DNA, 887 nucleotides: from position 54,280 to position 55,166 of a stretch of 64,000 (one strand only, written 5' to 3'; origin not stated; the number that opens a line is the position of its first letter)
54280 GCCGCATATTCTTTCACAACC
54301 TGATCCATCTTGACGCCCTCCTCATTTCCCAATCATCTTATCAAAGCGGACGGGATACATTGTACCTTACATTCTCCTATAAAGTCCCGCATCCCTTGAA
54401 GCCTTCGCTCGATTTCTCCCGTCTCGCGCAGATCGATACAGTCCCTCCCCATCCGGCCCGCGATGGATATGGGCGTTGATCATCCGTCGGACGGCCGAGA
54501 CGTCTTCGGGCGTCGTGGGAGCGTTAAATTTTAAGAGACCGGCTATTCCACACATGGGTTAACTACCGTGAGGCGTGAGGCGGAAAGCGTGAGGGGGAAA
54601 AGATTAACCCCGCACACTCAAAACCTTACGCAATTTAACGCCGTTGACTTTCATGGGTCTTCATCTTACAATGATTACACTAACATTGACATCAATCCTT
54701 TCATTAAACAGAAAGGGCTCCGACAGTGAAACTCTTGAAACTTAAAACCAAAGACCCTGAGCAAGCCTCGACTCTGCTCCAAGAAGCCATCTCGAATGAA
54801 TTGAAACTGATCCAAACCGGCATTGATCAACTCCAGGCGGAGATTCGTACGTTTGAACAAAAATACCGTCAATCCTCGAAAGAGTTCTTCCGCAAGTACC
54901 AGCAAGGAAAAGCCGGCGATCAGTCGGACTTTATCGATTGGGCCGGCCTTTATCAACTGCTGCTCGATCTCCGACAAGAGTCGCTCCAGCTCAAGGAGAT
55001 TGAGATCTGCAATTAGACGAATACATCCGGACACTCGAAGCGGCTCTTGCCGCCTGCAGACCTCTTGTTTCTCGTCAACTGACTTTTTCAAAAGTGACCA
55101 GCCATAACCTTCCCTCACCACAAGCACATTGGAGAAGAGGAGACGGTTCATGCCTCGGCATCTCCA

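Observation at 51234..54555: Three relic 5' ends of asparagine-synthase genes, each beginning exactly at its ATG, interleaved with toxin-antitoxin cassettes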

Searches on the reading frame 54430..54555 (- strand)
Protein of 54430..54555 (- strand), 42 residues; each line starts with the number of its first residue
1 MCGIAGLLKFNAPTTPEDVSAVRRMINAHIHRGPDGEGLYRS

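Call 8: search_protein_families(library=pfam, proteins=[window:54442-54555:-], max_evalue=10)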
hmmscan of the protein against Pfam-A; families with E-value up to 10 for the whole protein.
seq(38 aa): 0 families

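Call 10: search_protein_families(library=ncbifam, proteins=[window:54442-54555:-], max_evalue=10)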
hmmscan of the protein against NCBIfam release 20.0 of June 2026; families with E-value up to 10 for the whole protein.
seq(38 aa): 5 families
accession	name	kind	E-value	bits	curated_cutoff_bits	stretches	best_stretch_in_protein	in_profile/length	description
TIGR03108.1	eps_aminotran_1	hypoth_equivalog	2.5e-06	26.5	816.9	1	1-38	1-37/628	XrtA/PEP-CTERM system amidotransferase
TIGR01536.1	asn_synth_AEB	equivalog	2e-05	23.8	267.1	1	2-38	1-36/517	asparagine synthase (glutamine-hydrolyzing)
TIGR03104.1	trio_amidotrans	equivalog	6.8e-05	21.3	570.1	1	1-38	1-36/589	N-acetylglutaminylglutamine amidotransferase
NF033535.1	lass_lactam_cya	exception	0.00097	17.8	525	1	1-37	1-35/668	lasso peptide isopeptide bond-forming cyclase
NF006949.0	PRK09431.1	equivalog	0.002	16.8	499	1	1-38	1-37/554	asparagine synthase B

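Call 15: find_homologous_proteins(query=window:54430-54555:-, max_evalue=0.001)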
Query seq(42 aa) (42 aa): 4 proteins with E <= 0.001 among 13 candidates.
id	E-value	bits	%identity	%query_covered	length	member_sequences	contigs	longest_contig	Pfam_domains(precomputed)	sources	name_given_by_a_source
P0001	8.3e-15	70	83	95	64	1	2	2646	-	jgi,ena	-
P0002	2.5e-12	63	77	93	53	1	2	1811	-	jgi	-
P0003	1.1e-7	48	63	95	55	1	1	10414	-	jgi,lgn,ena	-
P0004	9.4e-4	36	56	98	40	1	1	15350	-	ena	-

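Call 17: find_encoding_contigs(protein=P0003, flank=10000)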
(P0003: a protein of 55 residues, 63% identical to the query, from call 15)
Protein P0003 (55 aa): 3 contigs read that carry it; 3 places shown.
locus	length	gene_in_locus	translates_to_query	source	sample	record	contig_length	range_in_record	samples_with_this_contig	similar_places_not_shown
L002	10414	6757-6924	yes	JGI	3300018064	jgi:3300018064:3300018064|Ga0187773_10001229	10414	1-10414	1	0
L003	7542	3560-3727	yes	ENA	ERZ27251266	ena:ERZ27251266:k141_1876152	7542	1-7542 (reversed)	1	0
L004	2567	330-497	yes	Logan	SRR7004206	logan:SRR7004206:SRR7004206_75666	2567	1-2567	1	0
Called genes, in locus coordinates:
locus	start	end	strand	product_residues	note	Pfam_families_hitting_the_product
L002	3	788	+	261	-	?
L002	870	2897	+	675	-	PF02706:Wzz, PF13807:GNVR, PF10609:ParA (weak), PF01656:CbiA, PF13614:AAA_31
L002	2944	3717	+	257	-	PF19567:CpsB_CapC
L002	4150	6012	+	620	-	PF04932:Wzy_C, PF07719:TPR_2 (faint), PF13181:TPR_8 (faint)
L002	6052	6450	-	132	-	PF13470:PIN_3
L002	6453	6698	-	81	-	PF01402:RHH_1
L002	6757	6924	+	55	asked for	-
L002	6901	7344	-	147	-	PF01850:PIN (weak)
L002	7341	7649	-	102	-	PF12728:HTH_17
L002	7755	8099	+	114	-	PF01909:NTP_transf_2, PF18765:Polbeta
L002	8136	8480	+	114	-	PF01909:NTP_transf_2, PF18765:Polbeta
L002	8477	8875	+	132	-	PF05168:HEPN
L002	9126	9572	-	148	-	PF13470:PIN_3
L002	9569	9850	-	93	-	PF04014:MazE_antitoxin (weak)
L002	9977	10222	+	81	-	-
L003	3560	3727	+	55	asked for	-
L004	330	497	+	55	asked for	-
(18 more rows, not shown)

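Call 18: find_encoding_contigs(protein=P0004, flank=10000)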
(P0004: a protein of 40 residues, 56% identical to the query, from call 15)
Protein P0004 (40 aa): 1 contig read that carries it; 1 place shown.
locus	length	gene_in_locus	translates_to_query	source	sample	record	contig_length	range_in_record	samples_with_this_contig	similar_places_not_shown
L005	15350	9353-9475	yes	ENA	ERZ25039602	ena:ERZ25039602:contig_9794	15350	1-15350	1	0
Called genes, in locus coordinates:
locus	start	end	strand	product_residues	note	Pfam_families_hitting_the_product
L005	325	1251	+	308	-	-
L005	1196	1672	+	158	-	PF27533:CapK_C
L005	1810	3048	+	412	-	PF04932:Wzy_C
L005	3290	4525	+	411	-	-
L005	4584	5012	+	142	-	-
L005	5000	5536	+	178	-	PF13439:Glyco_transf_4, PF13579:Glyco_trans_4_4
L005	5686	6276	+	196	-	PF00534:Glycos_transf_1, PF13524:Glyco_trans_1_2 (weak), PF13692:Glyco_trans_1_4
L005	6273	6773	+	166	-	PF13477:Glyco_trans_4_2, PF13439:Glyco_transf_4, PF13579:Glyco_trans_4_4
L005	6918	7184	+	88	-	-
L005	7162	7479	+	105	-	PF00534:Glycos_transf_1 (weak)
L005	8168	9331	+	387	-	PF03966:Trm112p (weak), PF13489:Methyltransf_23 (weak), PF13847:Methyltransf_31 (weak), PF08241:Methyltransf_11, PF08242:Methyltransf_12, PF13649:Methyltransf_25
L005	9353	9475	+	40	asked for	-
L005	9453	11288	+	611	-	PF13522:GATase_6, PF13537:GATase_7, PF00733:Asn_synthase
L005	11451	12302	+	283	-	PF00583:Acetyltransf_1, PF13508:Acetyltransf_7, PF08445:FR47 (weak)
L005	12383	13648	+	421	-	PF13579:Glyco_trans_4_4, PF00534:Glycos_transf_1, PF13692:Glyco_trans_1_4, PF13524:Glyco_trans_1_2 (weak)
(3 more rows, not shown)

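Call 20: find_encoding_contigs(protein=P0001, flank=10000)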
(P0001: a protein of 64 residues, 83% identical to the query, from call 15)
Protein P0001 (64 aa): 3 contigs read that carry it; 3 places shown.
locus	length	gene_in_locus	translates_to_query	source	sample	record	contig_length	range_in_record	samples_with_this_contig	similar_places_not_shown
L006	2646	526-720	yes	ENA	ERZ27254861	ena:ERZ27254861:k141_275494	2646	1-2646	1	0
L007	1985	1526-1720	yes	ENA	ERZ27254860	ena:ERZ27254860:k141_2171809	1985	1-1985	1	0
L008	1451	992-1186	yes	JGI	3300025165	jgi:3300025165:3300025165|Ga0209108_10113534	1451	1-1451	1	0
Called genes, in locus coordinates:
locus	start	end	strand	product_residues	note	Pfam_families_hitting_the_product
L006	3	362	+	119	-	?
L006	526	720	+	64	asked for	-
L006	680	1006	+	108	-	-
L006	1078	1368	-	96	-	-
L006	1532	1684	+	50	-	-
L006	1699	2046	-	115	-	PF18478:PIN_10, PF18480:DUF5615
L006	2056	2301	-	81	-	PF04255:DUF433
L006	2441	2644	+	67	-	?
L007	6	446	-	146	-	PF01850:PIN (weak)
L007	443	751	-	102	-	PF08281:Sigma70_r4_2 (faint), PF21531:Rv2175c_wHTH (weak), PF12728:HTH_17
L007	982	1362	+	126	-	PF05635:23S_rRNA_IVP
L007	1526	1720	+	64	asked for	-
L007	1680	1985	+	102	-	?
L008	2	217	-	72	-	?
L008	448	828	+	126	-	PF05635:23S_rRNA_IVP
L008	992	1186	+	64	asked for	-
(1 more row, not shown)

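Call 21: find_encoding_contigs(protein=P0002, flank=10000)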
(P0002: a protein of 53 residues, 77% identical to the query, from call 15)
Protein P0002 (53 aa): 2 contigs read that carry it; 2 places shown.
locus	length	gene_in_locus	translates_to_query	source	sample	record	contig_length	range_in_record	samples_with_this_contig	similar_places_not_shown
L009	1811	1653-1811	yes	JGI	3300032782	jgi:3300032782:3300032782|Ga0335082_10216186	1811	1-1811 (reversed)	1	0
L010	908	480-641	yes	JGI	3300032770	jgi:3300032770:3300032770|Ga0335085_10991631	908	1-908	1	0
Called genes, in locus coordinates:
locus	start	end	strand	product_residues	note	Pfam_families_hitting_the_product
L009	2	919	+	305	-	?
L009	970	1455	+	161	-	PF08843:AbiEii (weak), PF09970:DUF2204 (faint), PF19502:DUF6036 (faint)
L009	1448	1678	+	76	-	-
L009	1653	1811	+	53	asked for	?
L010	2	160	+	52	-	?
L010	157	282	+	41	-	-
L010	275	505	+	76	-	-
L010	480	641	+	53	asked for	-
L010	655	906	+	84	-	?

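Call 71: find_homologous_proteins(query=A3, max_evalue=0.001)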
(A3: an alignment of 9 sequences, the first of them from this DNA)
Query A3 (9 sequences) (42 aa, profile of the alignment): 44 proteins with E <= 0.001 among 61 candidates.
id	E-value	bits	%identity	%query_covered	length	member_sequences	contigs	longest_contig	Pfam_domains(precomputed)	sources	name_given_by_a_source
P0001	3.1e-24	102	83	95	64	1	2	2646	-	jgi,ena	-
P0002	3.5e-24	102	77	93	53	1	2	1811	-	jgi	-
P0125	3.7e-22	95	71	98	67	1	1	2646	-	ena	-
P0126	6.9e-22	94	64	93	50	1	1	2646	-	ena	-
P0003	4.0e-21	92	63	95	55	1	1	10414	-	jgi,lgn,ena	-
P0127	2.9e-19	86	72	93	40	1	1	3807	-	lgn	-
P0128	4.6e-18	82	58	95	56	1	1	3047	-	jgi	-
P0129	3.4e-17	79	59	100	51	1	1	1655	-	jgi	jgi:asparagine synthetase B (glutamine-hydrolysing)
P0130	3.8e-17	79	60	95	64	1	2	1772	-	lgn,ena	-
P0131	7.8e-17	78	72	86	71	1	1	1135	-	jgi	jgi:hypothetical protein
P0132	3.9e-16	76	68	90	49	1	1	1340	-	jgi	jgi:asparagine synthetase B (glutamine-hydrolysing)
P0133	9.7e-14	68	68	74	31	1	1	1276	-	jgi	jgi:glutamate synthase domain-containing protein 1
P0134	3.3e-10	57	48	74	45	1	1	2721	-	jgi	jgi:hypothetical protein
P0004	1.5e-9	55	56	98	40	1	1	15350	-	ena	-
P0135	7.0e-9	53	55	100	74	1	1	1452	PF13522.12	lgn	-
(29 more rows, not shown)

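Call 73: find_encoding_contigs(protein=P0127, flank=10000, max_places=3)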
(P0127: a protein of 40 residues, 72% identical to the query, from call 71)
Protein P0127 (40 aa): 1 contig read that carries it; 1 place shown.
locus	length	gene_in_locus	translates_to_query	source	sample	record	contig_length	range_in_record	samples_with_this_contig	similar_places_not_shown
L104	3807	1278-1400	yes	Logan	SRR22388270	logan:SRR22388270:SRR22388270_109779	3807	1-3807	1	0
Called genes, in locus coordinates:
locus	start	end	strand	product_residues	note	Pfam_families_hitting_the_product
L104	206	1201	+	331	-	PF01370:Epimerase, PF16363:GDP_Man_Dehyd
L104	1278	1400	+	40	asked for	-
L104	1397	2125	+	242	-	PF00483:NTP_transferase, PF12804:NTP_transf_3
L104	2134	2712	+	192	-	PF00908:dTDP_sugar_isom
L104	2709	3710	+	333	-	PF01073:3Beta_HSD, PF01370:Epimerase, PF02719:Polysacc_synt_2, PF04321:RmlD_sub_bind, PF07993:NAD_binding_4, PF13460:NAD_binding_10 (weak), PF16363:GDP_Man_Dehyd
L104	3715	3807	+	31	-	?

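Call 74: find_encoding_contigs(protein=P0128, flank=10000, max_places=3)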
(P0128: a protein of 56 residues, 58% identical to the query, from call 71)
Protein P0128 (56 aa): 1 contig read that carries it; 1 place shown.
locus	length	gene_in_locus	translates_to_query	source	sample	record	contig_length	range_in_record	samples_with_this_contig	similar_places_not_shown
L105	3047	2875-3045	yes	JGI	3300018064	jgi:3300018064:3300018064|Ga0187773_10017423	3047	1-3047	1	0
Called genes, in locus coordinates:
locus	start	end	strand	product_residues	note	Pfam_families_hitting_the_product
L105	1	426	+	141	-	?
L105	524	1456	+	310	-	PF01073:3Beta_HSD, PF01370:Epimerase, PF02719:Polysacc_synt_2 (faint), PF04321:RmlD_sub_bind, PF16363:GDP_Man_Dehyd, PF07993:NAD_binding_4 (weak)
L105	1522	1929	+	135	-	PF05635:23S_rRNA_IVP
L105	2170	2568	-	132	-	PF01850:PIN (faint), PF13470:PIN_3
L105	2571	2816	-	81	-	PF01402:RHH_1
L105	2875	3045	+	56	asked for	?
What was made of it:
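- Arrays of the same kind were assembled independently from at least five other samples by JGI, ENA and Logan (calls 17, 20, 21, 73, 74).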

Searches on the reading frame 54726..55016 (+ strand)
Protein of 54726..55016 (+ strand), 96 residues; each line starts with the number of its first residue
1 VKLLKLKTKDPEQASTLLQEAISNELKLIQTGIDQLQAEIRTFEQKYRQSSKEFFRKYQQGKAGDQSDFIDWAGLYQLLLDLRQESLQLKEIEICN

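Call 9: search_protein_families(library=pfam, proteins=[window:54726-55016:+], max_evalue=0.01)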
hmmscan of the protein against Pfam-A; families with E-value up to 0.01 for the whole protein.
window:54726-55016:+ (96 aa): 1 family
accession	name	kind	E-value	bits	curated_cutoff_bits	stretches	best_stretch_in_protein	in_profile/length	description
PF05008.21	V-SNARE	-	0.0049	17.7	25.9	1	5-60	25-79/92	Vesicle transport v-SNARE protein N-terminus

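Call 64: search_protein_families(library=ncbifam, proteins=[window:54726-55016:+], max_evalue=0.001)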
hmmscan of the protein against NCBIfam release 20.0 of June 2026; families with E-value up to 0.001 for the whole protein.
window:54726-55016:+ (96 aa): 1 family
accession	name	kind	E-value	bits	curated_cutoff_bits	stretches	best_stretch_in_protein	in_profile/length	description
NF045776.1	TumA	equivalog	7.2e-13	48.6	100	1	39-85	21-67/76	antitoxin TumA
